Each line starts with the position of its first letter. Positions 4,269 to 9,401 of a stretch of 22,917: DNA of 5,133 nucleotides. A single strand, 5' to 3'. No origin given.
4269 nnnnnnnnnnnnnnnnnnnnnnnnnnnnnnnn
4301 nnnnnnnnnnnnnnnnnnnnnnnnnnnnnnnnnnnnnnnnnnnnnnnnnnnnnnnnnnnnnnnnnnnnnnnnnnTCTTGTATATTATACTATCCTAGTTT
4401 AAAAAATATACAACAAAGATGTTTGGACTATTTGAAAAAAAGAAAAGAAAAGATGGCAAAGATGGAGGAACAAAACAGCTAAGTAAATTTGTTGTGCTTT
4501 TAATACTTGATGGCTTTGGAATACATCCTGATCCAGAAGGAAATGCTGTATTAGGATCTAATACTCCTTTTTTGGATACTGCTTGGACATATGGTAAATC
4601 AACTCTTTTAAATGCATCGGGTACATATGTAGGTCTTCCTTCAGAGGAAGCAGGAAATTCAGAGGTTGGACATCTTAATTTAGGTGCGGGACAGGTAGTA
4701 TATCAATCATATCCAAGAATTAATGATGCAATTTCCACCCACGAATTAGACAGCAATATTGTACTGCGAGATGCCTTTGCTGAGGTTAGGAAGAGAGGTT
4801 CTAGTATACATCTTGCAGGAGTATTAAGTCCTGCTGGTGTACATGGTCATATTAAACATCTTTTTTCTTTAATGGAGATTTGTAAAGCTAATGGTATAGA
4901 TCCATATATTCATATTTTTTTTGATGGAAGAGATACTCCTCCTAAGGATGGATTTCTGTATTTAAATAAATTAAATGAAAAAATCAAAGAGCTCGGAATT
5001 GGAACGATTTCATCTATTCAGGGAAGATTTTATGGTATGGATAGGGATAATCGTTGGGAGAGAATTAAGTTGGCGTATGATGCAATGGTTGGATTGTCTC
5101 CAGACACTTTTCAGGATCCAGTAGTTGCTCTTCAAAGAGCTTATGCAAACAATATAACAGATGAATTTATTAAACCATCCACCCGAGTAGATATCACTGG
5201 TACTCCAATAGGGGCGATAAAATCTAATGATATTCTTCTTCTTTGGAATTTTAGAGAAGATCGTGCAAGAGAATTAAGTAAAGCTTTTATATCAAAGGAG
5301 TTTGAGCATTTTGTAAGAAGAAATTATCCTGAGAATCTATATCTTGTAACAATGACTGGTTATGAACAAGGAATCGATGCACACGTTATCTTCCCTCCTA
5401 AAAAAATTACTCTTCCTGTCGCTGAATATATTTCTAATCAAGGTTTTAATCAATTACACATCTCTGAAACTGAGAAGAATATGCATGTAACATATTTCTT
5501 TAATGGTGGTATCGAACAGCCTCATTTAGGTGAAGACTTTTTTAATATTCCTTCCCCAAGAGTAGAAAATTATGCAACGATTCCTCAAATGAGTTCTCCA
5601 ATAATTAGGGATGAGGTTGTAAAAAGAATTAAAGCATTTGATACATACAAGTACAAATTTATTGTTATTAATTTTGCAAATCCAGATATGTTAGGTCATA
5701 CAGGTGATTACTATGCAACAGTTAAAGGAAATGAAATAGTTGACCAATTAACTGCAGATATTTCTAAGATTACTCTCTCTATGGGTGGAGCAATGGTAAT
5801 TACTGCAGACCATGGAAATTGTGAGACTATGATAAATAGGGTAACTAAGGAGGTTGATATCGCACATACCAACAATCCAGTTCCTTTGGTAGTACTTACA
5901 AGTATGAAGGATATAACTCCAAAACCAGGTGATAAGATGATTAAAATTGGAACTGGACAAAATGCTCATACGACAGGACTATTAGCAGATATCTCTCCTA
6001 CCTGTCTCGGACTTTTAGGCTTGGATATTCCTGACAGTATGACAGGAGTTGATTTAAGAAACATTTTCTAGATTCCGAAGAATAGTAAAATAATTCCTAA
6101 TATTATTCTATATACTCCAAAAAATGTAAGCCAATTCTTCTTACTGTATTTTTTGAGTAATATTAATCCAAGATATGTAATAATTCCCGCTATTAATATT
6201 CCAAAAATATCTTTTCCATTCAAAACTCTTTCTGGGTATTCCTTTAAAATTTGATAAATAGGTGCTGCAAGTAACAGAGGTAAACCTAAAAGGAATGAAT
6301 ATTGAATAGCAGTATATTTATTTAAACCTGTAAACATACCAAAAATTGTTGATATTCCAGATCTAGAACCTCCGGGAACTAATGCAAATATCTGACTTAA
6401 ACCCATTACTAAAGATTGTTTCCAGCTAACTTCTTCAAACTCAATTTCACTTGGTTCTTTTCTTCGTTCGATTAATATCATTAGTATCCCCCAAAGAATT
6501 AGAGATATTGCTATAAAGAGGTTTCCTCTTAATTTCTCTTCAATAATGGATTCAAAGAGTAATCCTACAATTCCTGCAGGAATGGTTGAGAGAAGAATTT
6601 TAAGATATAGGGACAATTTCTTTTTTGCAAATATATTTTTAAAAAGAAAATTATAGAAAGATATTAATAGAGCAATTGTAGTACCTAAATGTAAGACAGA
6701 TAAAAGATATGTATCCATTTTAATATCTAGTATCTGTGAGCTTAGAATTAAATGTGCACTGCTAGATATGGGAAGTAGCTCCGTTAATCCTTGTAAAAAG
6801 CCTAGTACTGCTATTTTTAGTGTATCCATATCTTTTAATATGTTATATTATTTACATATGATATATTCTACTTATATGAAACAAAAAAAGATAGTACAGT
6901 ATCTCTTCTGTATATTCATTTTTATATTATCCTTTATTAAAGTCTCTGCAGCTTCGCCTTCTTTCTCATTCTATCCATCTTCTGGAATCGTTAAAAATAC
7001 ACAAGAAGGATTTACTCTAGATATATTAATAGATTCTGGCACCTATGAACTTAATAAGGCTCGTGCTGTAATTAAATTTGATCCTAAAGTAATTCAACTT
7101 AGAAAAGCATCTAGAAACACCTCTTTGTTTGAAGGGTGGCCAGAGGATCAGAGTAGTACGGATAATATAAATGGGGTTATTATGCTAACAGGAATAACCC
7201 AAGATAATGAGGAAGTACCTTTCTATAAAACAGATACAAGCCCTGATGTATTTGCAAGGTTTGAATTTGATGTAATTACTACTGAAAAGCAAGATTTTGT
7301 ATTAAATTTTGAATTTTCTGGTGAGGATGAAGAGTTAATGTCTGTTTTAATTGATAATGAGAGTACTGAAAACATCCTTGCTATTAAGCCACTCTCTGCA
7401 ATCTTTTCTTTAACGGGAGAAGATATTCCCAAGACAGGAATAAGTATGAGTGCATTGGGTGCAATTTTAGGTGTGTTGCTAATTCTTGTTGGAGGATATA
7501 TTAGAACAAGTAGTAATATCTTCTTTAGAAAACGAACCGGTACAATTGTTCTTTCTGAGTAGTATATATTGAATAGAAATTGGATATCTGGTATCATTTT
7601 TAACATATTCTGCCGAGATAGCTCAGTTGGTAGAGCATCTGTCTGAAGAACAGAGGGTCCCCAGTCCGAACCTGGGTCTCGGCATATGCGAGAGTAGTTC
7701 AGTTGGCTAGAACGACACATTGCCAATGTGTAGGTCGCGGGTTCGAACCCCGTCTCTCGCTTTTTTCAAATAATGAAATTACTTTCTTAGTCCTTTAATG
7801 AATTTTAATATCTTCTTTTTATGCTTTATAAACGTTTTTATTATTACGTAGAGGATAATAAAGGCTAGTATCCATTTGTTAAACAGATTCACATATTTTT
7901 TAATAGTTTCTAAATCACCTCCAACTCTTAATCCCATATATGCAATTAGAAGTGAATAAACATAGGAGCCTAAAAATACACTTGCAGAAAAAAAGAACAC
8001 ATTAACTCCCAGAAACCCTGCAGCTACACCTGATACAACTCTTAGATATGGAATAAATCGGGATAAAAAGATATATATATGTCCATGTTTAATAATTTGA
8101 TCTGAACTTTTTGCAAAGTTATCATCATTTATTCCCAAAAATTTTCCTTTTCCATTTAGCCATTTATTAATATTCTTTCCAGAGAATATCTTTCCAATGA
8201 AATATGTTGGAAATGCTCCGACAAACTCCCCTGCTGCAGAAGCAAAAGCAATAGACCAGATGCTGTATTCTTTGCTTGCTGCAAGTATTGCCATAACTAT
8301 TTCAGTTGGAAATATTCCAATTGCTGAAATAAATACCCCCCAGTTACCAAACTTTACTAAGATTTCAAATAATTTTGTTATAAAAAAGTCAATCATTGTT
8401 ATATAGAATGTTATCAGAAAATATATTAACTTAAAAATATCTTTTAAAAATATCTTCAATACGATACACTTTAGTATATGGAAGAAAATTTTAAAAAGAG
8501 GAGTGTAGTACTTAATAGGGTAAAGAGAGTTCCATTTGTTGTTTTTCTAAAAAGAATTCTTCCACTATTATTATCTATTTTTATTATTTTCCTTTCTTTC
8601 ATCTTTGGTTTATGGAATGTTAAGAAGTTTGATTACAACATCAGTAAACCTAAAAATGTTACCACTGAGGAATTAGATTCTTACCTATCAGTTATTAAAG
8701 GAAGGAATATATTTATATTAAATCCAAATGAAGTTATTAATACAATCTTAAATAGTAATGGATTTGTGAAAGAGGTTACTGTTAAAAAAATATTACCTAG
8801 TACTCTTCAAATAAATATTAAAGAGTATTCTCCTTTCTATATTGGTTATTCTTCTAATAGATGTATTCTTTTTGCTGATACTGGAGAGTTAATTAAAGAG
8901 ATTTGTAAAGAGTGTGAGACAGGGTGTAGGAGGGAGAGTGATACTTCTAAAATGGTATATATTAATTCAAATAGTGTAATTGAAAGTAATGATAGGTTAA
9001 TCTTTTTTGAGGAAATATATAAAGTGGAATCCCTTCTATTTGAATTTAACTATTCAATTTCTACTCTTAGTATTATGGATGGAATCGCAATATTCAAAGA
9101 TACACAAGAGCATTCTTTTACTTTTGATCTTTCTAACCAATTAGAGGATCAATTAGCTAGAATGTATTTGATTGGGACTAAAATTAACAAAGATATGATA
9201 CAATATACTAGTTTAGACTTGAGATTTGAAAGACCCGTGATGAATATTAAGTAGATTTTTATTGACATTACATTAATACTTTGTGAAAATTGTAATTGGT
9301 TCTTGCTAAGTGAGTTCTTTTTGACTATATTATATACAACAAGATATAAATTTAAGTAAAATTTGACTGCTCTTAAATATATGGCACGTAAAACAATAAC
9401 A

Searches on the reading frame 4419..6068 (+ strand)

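Call 22: search_protein_families(library=pfam, proteins=[window:4419-6068:+], max_evalue=0.001)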
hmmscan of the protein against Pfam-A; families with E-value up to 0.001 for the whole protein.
window:4419-6068:+ (550 aa): 2 families
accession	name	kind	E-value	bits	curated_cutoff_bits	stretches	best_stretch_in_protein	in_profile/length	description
PF06415.18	iPGM_N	-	5.8e-70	235.6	27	1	101-316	1-216/217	BPG-independent PGAM N-terminus (iPGM_N)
PF01676.23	Metalloenzyme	-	1.3e-57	195.6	24.3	1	25-536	3-251/252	Metalloenzyme superfamily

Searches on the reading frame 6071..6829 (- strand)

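Call 22: search_protein_families(library=pfam, proteins=[window:6071-6829:-], max_evalue=0.001)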
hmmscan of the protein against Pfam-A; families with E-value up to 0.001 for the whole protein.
window:6071-6829:- (253 aa): 1 family
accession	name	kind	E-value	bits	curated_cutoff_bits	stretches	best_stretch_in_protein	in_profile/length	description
PF02673.24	BacA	-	1.4e-61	208.9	33.4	1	7-247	2-257/257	Bacitracin resistance protein BacA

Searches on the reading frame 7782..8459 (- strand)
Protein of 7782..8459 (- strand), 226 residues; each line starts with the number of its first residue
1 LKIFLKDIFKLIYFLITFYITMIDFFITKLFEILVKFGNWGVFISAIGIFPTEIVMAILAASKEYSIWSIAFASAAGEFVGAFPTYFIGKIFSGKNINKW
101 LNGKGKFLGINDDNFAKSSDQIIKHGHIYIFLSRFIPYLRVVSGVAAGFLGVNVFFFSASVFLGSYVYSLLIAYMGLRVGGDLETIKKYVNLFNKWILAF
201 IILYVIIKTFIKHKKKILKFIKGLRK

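Call 61: search_protein_families(library=pfam, proteins=[window:7782-8459:-], max_evalue=0.001)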
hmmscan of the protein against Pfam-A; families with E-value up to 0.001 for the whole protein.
window:7782-8459:- (226 aa): 1 family
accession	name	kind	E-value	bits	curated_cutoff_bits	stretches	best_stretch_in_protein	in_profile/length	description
PF09335.16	VTT_dom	-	4.6e-13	50.2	33.9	1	50-176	1-121/123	VTT domain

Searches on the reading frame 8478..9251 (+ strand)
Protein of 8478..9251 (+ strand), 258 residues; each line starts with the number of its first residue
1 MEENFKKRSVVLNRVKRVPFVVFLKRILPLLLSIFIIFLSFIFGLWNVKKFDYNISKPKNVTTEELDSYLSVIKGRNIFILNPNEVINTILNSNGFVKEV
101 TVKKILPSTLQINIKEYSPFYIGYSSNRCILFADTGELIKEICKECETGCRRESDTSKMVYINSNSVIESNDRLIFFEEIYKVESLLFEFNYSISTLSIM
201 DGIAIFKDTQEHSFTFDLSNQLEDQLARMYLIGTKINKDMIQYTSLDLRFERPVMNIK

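Call 61: search_protein_families(library=pfam, proteins=[window:8478-9251:+], max_evalue=0.001)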
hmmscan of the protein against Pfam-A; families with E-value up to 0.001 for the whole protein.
window:8478-9251:+ (258 aa): 1 family
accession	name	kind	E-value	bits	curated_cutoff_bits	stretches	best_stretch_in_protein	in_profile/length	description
PF08478.15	POTRA_1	-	4.2e-11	43.4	23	1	55-117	8-69/69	POTRA domain, FtsQ-type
